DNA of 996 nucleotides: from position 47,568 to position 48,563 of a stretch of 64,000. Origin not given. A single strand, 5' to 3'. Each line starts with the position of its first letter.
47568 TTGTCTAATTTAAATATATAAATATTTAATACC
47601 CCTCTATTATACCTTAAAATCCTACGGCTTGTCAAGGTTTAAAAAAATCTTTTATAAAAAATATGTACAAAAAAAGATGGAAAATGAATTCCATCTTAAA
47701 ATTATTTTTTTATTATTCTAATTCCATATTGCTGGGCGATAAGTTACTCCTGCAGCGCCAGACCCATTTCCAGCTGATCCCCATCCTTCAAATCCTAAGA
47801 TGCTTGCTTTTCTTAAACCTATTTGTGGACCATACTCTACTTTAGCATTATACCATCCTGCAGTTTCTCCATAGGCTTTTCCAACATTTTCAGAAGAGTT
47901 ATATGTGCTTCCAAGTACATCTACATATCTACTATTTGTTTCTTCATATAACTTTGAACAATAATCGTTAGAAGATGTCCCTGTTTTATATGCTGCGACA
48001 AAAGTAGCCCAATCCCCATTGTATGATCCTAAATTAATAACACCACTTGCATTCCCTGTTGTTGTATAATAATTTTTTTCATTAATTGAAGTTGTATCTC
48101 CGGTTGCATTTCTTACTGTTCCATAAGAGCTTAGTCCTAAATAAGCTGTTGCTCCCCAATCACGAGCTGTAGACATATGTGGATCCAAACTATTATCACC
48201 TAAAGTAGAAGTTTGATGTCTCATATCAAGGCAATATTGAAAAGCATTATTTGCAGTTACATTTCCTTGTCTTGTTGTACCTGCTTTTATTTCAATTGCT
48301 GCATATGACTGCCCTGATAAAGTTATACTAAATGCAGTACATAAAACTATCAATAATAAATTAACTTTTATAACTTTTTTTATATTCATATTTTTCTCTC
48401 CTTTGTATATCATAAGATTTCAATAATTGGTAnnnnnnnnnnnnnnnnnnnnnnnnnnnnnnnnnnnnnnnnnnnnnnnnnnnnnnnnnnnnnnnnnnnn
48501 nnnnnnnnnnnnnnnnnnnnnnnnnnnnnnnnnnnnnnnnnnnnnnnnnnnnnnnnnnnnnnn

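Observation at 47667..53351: Tandemly duplicated two-gene cassette of unknown function (pilin-like triple-repeat protein plus secreted partner) immediately upstream of rpoB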

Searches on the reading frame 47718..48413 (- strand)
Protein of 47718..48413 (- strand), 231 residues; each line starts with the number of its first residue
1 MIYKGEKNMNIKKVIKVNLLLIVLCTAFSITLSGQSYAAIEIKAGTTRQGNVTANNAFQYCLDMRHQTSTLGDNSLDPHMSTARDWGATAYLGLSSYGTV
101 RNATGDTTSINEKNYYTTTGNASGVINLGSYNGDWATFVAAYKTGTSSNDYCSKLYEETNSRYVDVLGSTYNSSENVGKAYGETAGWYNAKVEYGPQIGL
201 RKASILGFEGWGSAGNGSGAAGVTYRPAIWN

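Call 4: search_protein_families(library=pfam, proteins=[window:47718-48413:-], max_evalue=1)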
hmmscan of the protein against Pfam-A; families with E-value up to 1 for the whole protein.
window:47718-48413:- (231 aa): 1 family
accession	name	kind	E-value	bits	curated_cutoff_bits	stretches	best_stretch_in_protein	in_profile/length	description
PF21230.3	Nakanori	-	0.035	14.4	27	1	93-166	29-101/160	Nakanori-like protein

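Call 5: search_protein_families(library=ncbifam, proteins=[window:47718-48413:-], max_evalue=1)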
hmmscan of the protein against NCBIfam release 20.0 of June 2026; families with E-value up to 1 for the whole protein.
window:47718-48413:- (231 aa): 0 families

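Call 11: find_homologous_proteins(query=window:47718-48413:-)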
Query window:47718-48413:- (231 aa): 13 proteins with E <= 0.001 among 185 candidates.
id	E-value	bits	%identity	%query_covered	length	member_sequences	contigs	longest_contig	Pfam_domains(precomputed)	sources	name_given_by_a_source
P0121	2.9e-142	490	100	97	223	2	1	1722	-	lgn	-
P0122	4.8e-53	198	47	97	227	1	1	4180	-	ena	-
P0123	1.0e-49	187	46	97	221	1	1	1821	-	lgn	-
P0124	1.5e-49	187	46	91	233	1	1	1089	-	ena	-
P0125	4.2e-46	176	44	97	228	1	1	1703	-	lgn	-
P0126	1.5e-43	167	43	97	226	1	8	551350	-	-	-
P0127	2.0e-40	157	48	85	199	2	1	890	-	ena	-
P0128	2.0e-37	147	43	85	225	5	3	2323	-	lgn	-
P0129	2.4e-37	147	44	85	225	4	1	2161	-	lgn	-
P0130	3.0e-37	147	44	92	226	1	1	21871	-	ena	-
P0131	3.5e-37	146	41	85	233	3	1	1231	-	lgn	-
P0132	2.2e-15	75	32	85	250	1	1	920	-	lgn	-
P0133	7.8e-13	67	31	85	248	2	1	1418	-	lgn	-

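Call 14: search_solved_structures(query=window:47718-48413:-, max_evalue=10)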
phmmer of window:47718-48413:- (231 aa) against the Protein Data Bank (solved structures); distinct sequences matched with E-value up to 10: 2.
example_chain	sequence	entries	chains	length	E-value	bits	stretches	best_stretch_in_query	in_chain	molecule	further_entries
6ok3_A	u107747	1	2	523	0.71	12.8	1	156-221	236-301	Sel1 repeat protein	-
9ygm_SY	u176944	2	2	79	1.2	12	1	17-75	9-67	40S ribosomal protein eS21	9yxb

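Call 17: search_solved_structures(query=A1, max_evalue=10, show_alignments=3)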
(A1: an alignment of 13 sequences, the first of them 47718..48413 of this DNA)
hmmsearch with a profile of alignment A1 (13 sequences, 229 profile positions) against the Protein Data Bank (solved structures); distinct sequences matched with E-value up to 10: 1.
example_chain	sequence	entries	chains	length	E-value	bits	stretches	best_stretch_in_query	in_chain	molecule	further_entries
7r4q_D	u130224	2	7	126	0.28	14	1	37-101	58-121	Camel-derived nanobody 1.29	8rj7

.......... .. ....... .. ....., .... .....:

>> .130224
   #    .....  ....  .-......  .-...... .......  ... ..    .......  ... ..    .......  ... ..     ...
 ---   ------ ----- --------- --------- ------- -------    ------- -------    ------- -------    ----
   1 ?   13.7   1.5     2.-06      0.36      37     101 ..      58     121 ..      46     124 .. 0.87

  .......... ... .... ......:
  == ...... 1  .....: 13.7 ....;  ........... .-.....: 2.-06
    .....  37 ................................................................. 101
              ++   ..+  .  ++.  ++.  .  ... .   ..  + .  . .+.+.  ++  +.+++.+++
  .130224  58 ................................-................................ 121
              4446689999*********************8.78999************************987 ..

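Call 22: find_encoding_contigs(protein=P0130, flank=8000, max_places=3)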
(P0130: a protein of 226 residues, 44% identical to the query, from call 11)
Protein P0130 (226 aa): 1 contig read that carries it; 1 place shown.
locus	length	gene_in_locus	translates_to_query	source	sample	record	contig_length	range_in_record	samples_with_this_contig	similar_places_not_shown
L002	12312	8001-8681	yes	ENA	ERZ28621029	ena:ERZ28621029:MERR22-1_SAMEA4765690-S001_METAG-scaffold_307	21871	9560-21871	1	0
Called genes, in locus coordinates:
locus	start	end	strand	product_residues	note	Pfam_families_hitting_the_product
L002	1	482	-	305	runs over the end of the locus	-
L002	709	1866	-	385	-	-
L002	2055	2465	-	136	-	PF00075:RNase_H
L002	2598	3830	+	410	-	PF01467:CTP_transf_like (weak), PF05636:HIGH_NTase1, PF08218:Citrate_ly_lig (faint), PF16581:HIGH_NTase1_ass (weak)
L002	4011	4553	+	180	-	-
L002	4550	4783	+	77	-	-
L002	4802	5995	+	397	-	-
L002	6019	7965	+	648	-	-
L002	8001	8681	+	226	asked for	-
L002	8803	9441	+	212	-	PF01944:SpoIIM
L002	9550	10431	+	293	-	PF02899:Phage_int_SAM_1, PF13495:Phage_int_SAM_4 (weak), PF00589:Phage_integrase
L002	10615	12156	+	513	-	PF12072:RNase_Y_N, PF08668:HDOD (faint), PF00013:KH_1, PF01966:HD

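Call 28: search_protein_representatives(alignment_id=A1)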
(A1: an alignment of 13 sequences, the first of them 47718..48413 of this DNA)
Query: 13 sequences, 229 profile positions. Proteins with E-value up to 0.001 (for the whole library): 1080; up to 1e-10: 202; up to 1e-30: 97. The best 150 are listed.
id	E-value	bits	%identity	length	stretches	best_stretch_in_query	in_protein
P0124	1.3e-91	322.6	-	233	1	1-229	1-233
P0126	7.1e-91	320.3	-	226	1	1-229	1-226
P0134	9.3e-89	313.3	-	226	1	1-229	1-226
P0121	1.6e-85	302.7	-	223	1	1-229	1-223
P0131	8.1e-84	297.2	-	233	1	3-229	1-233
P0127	6.3e-77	274.6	-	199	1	22-229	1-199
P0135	7.0e-74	264.7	-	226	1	1-229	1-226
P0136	1.8e-73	263.4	-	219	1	1-229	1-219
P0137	3.3e-72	259.2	-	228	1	1-229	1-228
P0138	9.9e-67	241.3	-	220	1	3-229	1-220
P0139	1.5e-66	240.7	-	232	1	3-229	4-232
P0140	1.8e-64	233.9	-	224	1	4-229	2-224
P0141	3.2e-62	226.5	-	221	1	1-229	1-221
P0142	8.2e-62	225.2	-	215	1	4-229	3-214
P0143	4.9e-60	219.4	-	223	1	3-229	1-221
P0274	1.1e-19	87.4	-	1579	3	45-227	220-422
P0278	4.8e-19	85.3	-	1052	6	24-105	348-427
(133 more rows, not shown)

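Call 29: search_protein_families(library=pfam, proteins=[P0274, P0278], max_evalue=0.01)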
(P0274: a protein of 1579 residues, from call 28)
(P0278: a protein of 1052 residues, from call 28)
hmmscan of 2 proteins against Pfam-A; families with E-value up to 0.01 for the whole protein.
P0274 (1579 aa): 1 family
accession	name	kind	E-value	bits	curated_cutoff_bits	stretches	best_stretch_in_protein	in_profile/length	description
PF24102.1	FLAD1_M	-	0.0012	19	27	0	1291-1323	10-42/78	FAD synthase, middle domain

P0278 (1052 aa): 0 families

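Call 31: predict_structure(alignment_id=A1)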
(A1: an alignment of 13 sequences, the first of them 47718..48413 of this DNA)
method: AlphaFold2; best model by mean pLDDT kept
length: 231 residues; sequences in the alignment: 13
mean_pLDDT: 40.7   pTM: 0.34
mean pLDDT of the five models: 40.7, 37.4, 36.5, 36.1, 35.5
residues with pLDDT >= 90: 2; 70-90: 17; 50-70: 29; < 50: 183
segments of 3 or more residues with pLDDT < 50: 1-4, 33-50, 64-148, 160-231
pLDDT, mean of each block of 10 residues (from residue 1): 51 83 80 42 38 53 46 31 30 28 33 32 27 41 46 51 40 40 27 26 28 34 31 24
secondary structure, 60 per line:
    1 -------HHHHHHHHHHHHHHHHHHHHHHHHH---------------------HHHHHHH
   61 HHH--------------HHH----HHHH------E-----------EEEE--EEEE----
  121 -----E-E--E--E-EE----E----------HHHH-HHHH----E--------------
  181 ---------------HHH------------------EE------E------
elements in order: H8-32 H54-63 H85-88 E107-110 E113-116 H153-156 H158-161

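Call 75: search_solved_structures(query=A4, max_evalue=10, show_alignments=4)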
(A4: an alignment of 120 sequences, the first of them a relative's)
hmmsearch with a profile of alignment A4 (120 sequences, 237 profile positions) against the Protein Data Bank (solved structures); distinct sequences matched with E-value up to 10: 2.
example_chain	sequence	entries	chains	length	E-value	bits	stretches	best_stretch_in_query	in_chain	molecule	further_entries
9ez5_A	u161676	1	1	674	0.56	13.1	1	134-189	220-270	BsmI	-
8fqc_P1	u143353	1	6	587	0.95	12.3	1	103-133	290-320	Tail Spike protein, gp124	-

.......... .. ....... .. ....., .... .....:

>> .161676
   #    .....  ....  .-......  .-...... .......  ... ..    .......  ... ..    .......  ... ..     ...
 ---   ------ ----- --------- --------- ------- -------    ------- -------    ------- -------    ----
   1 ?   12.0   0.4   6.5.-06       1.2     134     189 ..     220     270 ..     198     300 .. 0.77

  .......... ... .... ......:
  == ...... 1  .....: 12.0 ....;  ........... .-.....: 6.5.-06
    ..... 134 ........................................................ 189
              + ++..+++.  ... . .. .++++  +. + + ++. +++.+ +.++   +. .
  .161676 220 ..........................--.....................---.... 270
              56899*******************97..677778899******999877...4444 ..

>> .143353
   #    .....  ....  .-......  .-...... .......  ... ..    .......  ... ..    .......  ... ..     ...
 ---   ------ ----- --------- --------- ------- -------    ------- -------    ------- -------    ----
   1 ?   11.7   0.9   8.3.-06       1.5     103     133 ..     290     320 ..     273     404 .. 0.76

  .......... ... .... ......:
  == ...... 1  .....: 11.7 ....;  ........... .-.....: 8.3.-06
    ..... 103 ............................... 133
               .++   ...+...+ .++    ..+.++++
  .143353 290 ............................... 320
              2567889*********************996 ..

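Call 76: search_protein_families(library=pfam, alignment_id=A4, max_evalue=1)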
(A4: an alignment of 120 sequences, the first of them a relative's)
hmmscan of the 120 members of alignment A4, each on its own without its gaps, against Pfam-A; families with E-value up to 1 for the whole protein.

A. member 1, P0121 (223 aa): 2 families
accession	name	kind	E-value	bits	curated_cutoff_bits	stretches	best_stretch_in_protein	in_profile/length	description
PF21230.3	Nakanori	-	0.033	14.5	27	1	85-158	29-101/160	Nakanori-like protein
PF13946.11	DUF4214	-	0.18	12.3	23.2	1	129-163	9-43/72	Domain of unknown function (DUF4214)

B. families by the number of members that match (of 120 scanned): 58 families (the first 25 are shown)
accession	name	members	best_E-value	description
PF07790.16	Pilin_N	4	0.075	Archaeal Type IV pilin, N-terminal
PF12465.13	Pr_beta_C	2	0.034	Proteasome beta subunits C terminal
PF21827.1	New_glue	2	0.13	New glue protein family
PF17228.7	SGP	2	0.18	Sulphur globule protein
PF00291.31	PALP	1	1.6e-10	Pyridoxal-phosphate dependent enzyme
PF14501.12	HATPase_c_5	1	0.0025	GHKL domain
PF19996.4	ivWA-helical_N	1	0.0066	N-terminal helical region fused to the FtsH ternary system vWA domain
PF12685.13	SpoIIIAH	1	0.0077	SpoIIIAH-like protein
PF17259.7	DUF5325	1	0.014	Family of unknown function (DUF5325)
PF07172.16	GRP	1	0.021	Glycine rich protein family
PF01885.22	PTS_2-RNA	1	0.023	RNA 2'-phosphotransferase, Tpt1 / KptA family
PF21230.3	Nakanori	1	0.033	Nakanori-like protein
PF04835.17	Pox_A9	1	0.035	A9 protein conserved region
PF17048.11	Ceramidse_alk_C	1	0.052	Neutral/alkaline non-lysosomal ceramidase, C-terminal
PF12963.12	DUF3852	1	0.054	Protein of unknown function (DUF3852)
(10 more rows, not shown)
